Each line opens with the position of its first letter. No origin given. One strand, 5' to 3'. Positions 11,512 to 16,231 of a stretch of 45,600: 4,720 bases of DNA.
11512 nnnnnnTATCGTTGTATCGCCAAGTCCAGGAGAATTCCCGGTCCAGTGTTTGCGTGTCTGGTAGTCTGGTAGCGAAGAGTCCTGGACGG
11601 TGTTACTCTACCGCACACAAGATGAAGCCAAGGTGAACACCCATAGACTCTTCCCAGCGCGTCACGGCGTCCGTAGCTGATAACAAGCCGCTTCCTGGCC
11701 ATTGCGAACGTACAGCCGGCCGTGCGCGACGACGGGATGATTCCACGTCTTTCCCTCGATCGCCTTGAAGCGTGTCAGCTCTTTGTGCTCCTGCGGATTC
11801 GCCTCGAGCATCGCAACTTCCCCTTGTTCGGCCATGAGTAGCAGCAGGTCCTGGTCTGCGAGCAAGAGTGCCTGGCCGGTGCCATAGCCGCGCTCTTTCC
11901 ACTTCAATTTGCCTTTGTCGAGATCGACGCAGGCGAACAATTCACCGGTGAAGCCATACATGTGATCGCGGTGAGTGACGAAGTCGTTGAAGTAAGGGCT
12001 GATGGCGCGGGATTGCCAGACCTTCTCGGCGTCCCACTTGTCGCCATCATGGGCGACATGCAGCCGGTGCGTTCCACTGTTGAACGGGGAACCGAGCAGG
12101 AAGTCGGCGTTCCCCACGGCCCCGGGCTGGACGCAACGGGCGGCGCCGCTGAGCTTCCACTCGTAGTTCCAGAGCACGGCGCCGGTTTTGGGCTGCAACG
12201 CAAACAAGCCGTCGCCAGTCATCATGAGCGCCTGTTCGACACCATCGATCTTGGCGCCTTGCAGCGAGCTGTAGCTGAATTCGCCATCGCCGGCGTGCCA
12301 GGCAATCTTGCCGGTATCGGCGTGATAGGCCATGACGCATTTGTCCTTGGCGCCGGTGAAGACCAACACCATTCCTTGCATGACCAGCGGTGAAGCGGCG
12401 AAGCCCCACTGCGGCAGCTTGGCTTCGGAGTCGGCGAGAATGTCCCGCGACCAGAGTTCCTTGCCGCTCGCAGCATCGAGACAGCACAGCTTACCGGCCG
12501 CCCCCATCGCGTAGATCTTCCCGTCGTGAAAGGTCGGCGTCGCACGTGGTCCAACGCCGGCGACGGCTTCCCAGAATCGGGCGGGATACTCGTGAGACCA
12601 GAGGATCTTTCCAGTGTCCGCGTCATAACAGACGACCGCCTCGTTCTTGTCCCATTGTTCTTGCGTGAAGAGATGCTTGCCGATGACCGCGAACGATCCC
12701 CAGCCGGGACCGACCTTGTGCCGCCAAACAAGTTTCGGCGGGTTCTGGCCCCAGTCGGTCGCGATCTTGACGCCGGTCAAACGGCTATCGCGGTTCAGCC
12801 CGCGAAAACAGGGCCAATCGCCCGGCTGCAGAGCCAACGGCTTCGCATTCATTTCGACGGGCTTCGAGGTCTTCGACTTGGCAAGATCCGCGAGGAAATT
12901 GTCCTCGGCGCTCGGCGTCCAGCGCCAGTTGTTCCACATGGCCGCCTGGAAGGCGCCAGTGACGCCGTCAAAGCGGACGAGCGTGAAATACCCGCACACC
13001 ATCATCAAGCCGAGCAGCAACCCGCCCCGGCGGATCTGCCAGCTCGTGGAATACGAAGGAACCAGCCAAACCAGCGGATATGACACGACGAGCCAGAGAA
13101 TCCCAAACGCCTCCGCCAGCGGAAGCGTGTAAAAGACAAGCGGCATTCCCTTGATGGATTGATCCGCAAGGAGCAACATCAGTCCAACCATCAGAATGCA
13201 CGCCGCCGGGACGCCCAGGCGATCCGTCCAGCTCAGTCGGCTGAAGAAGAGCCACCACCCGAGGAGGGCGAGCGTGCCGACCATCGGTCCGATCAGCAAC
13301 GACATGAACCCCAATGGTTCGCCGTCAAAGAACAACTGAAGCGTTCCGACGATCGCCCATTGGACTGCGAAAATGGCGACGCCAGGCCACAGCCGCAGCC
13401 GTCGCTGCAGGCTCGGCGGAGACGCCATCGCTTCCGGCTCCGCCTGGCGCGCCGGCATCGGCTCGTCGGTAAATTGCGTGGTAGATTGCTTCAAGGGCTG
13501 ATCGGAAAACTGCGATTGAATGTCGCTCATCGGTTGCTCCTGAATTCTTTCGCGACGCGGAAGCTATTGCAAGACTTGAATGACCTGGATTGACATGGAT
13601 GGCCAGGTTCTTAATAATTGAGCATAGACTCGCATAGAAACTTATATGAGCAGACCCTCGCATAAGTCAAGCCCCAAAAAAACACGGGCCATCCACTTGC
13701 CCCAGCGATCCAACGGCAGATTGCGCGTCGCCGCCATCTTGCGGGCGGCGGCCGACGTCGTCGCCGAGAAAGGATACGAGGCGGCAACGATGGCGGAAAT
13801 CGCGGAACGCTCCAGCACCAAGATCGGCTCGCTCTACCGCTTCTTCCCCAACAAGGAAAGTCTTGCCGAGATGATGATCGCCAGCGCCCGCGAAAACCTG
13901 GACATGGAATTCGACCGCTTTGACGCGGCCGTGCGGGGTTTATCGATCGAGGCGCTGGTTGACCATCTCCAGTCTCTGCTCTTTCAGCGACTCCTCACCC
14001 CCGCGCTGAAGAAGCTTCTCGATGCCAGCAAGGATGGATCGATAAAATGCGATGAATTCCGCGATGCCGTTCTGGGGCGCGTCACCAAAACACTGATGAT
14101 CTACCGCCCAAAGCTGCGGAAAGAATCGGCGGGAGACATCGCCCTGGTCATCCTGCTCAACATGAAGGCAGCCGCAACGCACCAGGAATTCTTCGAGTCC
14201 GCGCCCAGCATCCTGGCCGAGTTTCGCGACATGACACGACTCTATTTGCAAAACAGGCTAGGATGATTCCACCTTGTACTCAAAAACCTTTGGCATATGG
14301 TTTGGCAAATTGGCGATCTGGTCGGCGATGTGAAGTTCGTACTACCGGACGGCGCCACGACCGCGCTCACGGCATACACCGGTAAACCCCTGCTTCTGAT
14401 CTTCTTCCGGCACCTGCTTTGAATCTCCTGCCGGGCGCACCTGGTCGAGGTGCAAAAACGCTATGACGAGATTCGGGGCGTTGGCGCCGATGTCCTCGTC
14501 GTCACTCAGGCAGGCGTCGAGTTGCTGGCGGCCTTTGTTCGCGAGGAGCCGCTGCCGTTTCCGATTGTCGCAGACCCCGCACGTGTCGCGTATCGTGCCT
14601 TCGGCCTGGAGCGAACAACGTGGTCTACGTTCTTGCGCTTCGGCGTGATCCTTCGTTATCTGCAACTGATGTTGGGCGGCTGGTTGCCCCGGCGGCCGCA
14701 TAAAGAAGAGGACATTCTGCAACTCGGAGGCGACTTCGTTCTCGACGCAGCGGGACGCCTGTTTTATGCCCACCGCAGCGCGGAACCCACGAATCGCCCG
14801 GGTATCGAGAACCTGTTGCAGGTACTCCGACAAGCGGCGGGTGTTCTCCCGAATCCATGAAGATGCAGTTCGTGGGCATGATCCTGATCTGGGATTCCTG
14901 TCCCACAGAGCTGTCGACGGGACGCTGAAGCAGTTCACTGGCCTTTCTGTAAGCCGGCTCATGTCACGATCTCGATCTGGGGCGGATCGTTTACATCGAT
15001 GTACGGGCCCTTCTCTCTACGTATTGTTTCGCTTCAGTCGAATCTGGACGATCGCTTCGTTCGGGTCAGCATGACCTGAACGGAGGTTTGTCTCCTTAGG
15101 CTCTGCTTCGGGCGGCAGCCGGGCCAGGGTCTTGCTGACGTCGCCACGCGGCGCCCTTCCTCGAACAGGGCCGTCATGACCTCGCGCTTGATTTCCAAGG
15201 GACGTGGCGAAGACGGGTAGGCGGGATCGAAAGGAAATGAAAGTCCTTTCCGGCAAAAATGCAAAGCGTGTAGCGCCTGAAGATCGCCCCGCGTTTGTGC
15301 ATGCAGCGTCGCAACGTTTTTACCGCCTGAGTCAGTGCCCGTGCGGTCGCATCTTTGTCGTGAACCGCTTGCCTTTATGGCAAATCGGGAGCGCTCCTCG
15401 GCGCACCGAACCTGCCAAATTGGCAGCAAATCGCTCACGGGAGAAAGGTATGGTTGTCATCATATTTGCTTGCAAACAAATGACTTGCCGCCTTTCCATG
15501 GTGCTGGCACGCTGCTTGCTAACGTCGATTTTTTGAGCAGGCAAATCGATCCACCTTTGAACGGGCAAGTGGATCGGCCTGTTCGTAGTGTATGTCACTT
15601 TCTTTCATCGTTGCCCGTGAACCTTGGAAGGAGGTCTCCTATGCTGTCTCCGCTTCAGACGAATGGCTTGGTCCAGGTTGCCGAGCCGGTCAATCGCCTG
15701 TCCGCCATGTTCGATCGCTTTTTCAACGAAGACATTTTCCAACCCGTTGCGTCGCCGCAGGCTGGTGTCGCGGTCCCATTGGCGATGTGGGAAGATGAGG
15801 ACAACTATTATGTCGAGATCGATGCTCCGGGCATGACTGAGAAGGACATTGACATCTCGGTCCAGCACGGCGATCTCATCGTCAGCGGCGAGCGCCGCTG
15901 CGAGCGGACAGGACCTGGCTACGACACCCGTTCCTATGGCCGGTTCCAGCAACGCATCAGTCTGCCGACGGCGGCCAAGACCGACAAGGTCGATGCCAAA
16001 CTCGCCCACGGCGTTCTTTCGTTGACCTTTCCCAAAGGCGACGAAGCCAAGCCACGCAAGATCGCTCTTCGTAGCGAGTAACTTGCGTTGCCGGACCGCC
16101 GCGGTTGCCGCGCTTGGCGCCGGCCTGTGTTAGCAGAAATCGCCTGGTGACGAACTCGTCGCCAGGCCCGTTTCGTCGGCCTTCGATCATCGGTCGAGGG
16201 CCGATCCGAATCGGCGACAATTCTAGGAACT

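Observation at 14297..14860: In-frame UGA at the CxxC position of a peroxiredoxin-like gene: candidate selenoprotein missed by ORF calling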

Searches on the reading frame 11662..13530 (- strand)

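Call 40: search_protein_families(library=pfam, proteins=[window:11662-13530:-], max_evalue=0.00001)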
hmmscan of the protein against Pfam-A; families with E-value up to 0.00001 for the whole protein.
window:11662-13530:- (622 aa): 3 families
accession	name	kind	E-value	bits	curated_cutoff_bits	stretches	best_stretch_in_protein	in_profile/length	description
PF13360.13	PQQ_2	-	1.1e-27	97.7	27.6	1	319-545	16-232/233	Outer membrane protein assembly factor BamB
PF13570.13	Beta-prop_ACSF4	-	3e-15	56.9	133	1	297-608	29-317/329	Beta-alanine-activating enzyme, beta-propeller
PF01011.28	PQQ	-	2.1e-10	40.4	26.7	0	329-369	50-90/595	Glucose/ethanol/alcohol dehydrogenase, beta-propeller domain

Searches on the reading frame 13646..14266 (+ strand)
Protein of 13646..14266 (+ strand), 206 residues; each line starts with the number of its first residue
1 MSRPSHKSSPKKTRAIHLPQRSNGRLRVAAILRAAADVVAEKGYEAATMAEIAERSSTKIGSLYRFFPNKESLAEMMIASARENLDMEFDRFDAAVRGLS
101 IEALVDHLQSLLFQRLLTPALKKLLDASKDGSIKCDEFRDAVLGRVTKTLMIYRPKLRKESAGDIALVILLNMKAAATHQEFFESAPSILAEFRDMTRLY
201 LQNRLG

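Call 4: search_protein_families(library=pfam, proteins=[window:13646-14266:+], max_evalue=0.01)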
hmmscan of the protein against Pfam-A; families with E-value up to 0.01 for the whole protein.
window:13646-14266:+ (206 aa): 1 family
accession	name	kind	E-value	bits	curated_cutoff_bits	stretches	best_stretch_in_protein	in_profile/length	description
PF00440.29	TetR_N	-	5.9e-15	55.2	24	1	31-75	1-45/47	Bacterial regulatory proteins, tetR family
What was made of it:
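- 13646..14266 (+): TetR-family regulator, 30 nt upstream on the same strand. Possibly co-transcribed in this genome. Pfam TetR_N, E = 5.9e-15 (call 4).
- Checked: The TetR-family gene (13646-14266; Pfam TetR_N, E = 5.9e-15, call 4) ends 30 nt before the ATG.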

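Call 5: search_protein_families(library=ncbifam, proteins=[window:13646-14266:+], max_evalue=0.01)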
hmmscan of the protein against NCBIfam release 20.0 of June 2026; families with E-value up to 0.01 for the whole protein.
window:13646-14266:+ (206 aa): 17 families
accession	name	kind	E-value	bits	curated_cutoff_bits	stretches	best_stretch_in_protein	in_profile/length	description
NF041196.1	ScbR_bind_reg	equivalog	2.5e-13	50.7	150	1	29-111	9-90/191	ScbR family autoregulator-binding transcription factor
NF033703.1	transcr_KstR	equivalog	6.7e-08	32.3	280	1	25-92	6-73/185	cholesterol catabolism transcriptional regulator KstR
NF050111.1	TransRegSACE7040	equivalog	2.8e-07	30.7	250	1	27-94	2-70/186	SACE_7040 family transcriptional regulator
NF053731.1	TransRegFasRMycb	equivalog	7.4e-07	29.2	330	1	27-85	12-70/199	HTH-type transcriptional activator FasR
NF053878.1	FATransRegFadRBac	equivalog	3.1e-06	27.1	200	1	29-87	6-61/190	fatty acid metabolism transcriptional regulator FadR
TIGR03384.1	betaine_BetI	equivalog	1.2e-05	25.1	201.3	1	26-86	8-68/189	choline-binding transcriptional repressor BetI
NF051852.1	efflux_TF_MtrR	exception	1.9e-05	24.6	280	1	31-116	15-99/205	multidrug efflux system transcriptional repressor MtrR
NF051457.1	acryl_TF_AcuR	equivalog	2.7e-05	23.6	247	1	29-91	20-82/204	acrylate utilization transcriptional regulator AcuR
NF001978.0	PRK00767.1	equivalog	0.00025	20.9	118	1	25-86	8-69/197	transcriptional regulator BetI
NF011584.0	PRK15008.1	equivalog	0.001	19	230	1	28-88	20-77/212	HTH-type transcriptional regulator RutR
NF007015.0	PRK09480.1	equivalog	0.0016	18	120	1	23-80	7-64/197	nucleoid occlusion factor SlmA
NF037937.1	septum_RefZ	equivalog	0.002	18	180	1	30-83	3-56/195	forespore capture DNA-binding protein RefZ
NF058643.1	TranRegCurRPseudo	equivalog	0.0038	16.9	300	1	31-110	12-91/193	TetR family transcriptional repressor CurR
TIGR03613.1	RutR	equivalog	0.0042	17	368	1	27-85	9-64/202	pyrimidine utilization regulatory protein R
NF011572.0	PRK14996.1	equivalog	0.0063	16.4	144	1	27-89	9-72/192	TetR family transcriptional regulator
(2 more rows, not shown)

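Call 26: find_encoding_contigs(protein=window:13646-14266:+, flank=10000, max_places=3)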
Protein window:13646-14266:+ (206 aa): no gene with exactly this product is on record in the collection.
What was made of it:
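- Tried and rejected: Source contig: The window TetR is not on record (call 26).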

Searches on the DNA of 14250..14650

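Call 75: search_rna_families(source=window, start=14250, end=14650, threshold=evalue, max_evalue=1)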
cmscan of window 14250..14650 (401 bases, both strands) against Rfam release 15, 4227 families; matches with E-value up to 1: 0.
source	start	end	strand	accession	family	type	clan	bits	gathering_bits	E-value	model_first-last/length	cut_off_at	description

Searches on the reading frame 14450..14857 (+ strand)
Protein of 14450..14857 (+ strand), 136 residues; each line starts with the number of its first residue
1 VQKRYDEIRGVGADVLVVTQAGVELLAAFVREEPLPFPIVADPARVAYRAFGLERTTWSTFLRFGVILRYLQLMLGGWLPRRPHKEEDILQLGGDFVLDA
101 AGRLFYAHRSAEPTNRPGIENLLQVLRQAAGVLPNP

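Call 70: list_cluster_members(proteins=[P0121, window:14450-14857:+, window:13646-14263:+])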
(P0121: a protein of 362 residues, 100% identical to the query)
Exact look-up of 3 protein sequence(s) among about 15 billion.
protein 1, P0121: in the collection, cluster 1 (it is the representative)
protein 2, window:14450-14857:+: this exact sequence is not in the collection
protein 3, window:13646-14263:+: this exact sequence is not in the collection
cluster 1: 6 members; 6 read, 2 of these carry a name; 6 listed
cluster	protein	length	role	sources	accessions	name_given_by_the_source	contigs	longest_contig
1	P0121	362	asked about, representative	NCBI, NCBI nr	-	-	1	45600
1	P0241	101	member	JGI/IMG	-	twitching motility protein PilT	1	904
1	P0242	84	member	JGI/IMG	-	twitching motility protein PilT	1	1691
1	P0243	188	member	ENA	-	-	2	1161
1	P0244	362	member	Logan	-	-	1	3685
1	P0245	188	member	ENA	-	-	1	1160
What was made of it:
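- The exact 136-aa fragment is not in the protein collection, although PilT of the same contig is (call 70), so the source annotation may carry no product here.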

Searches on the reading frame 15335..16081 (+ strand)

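Call 40: search_protein_families(library=pfam, proteins=[window:15335-16081:+], max_evalue=0.00001)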
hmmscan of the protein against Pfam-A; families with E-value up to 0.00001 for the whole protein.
window:15335-16081:+ (248 aa): 2 families
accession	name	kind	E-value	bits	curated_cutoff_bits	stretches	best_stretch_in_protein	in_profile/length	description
PF00011.27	HSP20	-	4.7e-18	65.6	20.8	1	151-244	2-100/102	Hsp20/alpha crystallin family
PF17886.7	ArsA_HSP20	-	2.9e-07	30.4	22.5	1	155-232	1-63/63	HSP20-like domain found in ArsA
